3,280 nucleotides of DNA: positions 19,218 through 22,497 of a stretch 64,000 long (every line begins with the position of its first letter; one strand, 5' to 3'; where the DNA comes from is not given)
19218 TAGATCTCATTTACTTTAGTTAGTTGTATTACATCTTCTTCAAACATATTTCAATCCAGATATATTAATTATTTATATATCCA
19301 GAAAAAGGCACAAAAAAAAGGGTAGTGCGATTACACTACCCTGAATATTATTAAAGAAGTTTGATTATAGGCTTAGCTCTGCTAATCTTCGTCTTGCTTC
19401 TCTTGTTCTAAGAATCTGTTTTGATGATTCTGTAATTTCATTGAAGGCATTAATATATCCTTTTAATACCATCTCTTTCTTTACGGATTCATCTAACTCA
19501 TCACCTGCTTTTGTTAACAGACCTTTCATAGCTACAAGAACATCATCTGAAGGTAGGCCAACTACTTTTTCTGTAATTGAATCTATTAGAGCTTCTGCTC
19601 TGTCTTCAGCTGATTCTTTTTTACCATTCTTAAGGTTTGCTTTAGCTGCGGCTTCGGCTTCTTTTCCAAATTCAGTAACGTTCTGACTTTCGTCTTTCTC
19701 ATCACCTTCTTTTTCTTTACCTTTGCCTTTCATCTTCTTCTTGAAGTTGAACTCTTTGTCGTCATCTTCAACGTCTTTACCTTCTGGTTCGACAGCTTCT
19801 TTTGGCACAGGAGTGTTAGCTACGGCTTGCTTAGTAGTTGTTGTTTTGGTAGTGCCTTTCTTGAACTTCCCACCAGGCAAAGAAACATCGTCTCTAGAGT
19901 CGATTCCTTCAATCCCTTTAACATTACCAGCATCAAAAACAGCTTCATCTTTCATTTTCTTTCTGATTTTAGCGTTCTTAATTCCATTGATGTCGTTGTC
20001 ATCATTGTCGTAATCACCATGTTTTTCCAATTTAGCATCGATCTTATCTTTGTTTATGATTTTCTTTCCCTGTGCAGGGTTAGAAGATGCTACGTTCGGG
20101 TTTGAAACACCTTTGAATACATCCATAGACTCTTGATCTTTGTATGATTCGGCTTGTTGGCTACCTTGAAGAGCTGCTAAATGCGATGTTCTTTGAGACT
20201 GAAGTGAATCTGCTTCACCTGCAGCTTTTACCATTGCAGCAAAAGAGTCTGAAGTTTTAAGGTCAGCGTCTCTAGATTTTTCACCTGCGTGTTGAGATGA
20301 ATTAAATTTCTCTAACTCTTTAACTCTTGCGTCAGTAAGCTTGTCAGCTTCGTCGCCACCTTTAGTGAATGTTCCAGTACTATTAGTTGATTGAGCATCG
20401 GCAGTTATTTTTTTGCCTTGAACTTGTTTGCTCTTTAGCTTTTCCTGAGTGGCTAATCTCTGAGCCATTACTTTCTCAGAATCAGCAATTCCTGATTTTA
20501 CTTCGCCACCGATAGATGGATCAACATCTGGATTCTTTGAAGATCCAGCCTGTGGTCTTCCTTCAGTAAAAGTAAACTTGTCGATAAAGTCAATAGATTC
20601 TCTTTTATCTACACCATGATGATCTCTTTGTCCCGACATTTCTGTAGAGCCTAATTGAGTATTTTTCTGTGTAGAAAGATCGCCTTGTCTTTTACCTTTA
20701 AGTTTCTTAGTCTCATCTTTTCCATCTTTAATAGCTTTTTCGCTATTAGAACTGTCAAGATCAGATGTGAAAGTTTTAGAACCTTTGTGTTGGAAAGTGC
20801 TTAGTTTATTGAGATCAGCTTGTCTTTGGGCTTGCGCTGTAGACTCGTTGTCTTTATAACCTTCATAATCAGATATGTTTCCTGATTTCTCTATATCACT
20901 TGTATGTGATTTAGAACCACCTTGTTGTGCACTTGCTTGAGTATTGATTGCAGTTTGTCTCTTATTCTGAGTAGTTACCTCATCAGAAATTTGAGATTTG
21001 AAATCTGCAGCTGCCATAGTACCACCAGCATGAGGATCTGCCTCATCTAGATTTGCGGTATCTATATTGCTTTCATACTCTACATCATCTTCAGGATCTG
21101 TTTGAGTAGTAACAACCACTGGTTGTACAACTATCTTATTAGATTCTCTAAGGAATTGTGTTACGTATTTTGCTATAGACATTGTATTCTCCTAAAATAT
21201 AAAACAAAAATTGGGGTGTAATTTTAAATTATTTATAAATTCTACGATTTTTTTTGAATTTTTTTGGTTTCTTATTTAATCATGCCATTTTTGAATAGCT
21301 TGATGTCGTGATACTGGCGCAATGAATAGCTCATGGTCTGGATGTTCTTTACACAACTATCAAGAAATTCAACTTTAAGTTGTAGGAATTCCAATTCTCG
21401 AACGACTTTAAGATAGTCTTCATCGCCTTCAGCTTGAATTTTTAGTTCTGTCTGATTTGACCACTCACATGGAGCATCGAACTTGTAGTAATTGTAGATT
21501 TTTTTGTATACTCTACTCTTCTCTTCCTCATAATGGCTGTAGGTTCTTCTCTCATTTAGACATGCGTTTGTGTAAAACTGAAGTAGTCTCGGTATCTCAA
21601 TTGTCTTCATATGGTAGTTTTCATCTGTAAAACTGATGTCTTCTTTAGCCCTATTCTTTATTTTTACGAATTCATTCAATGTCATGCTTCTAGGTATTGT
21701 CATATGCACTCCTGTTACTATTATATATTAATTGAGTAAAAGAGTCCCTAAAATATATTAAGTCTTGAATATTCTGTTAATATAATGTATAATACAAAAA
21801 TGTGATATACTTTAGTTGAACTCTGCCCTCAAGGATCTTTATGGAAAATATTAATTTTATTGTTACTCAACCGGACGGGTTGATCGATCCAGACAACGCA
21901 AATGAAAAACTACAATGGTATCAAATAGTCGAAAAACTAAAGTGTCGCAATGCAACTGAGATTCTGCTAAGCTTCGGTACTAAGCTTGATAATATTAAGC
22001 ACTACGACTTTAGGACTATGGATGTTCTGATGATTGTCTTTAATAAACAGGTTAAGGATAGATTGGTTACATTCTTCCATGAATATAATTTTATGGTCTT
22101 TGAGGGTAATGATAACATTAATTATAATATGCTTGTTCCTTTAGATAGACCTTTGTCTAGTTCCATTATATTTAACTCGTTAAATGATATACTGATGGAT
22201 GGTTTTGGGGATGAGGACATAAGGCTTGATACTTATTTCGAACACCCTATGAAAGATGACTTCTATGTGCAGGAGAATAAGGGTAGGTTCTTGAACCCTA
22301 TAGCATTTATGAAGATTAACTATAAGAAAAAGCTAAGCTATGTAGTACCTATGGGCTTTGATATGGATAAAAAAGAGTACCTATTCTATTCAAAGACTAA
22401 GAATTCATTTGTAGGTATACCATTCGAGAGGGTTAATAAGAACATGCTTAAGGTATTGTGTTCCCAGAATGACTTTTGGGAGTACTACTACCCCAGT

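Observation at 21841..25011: D5/SF3-like NTPase next to a 680-nt iteron-rich non-coding region: candidate extra replication-initiation module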

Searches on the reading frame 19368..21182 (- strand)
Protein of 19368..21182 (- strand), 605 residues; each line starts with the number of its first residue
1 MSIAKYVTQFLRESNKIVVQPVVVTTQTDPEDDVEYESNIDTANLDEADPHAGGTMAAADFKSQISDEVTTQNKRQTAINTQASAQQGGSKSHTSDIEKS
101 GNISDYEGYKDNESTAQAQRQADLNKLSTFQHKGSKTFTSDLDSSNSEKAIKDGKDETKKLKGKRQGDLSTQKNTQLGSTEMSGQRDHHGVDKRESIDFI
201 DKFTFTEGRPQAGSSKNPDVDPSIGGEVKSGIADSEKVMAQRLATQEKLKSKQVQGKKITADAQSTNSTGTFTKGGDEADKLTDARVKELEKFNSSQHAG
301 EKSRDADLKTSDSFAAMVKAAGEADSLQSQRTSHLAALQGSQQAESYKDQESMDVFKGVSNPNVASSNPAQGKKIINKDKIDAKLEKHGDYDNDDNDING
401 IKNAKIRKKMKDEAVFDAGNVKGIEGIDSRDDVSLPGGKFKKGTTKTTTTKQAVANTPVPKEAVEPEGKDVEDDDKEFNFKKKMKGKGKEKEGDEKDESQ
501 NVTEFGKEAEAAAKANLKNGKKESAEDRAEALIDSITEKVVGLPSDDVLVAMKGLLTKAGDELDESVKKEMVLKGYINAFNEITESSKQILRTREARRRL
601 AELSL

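Call 4: search_protein_families(library=pfam, proteins=[window:19368-21182:-], max_evalue=0.01)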
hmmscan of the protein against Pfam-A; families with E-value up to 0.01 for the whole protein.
window:19368-21182:- (605 aa): 0 families

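Call 5: search_protein_families(library=phrogs, proteins=[window:19368-21182:-], max_evalue=0.001)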
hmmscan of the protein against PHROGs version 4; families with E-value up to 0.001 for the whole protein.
window:19368-21182:- (605 aa): 0 families

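Call 75: search_protein_families(library=padloc, proteins=[window:19368-21182:-], max_evalue=0.01)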
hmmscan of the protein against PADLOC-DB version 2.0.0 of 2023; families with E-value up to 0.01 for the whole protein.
window:19368-21182:- (605 aa): 0 families

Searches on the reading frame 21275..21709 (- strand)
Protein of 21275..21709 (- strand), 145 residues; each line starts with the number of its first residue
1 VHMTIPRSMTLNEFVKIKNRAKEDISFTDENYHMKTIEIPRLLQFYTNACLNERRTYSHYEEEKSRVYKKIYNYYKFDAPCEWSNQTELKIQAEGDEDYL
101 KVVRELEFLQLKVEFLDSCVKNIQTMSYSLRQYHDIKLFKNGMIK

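Call 4: search_protein_families(library=pfam, proteins=[window:21275-21709:-], max_evalue=0.01)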
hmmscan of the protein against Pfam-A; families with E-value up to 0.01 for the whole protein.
window:21275-21709:- (145 aa): 1 family
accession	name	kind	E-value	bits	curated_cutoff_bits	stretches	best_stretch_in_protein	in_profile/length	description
PF11056.14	UvsY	-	3e-12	47.6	22.8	1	22-143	3-128/128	Recombination, repair and ssDNA binding protein UvsY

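Call 5: search_protein_families(library=phrogs, proteins=[window:21275-21709:-], max_evalue=0.001)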
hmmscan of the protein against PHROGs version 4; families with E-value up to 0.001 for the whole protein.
window:21275-21709:- (145 aa): 1 family
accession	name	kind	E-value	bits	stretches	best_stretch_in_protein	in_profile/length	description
phrog_231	-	DNA, RNA and nucleotide metabolism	8.2e-18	66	1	14-143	4-142/142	UvsY-like recombination mediator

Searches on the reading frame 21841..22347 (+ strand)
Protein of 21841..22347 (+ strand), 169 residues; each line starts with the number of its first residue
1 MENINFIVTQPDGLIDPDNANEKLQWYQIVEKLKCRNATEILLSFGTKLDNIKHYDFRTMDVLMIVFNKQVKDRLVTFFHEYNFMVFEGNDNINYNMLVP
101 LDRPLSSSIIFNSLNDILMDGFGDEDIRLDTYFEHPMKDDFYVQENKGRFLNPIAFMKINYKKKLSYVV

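Call 49: find_homologous_proteins(query=window:21841-22347:+, max_evalue=0.01)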
Query seq(169 aa): 8 candidates shared short words with the query, none scored E <= 0.01.
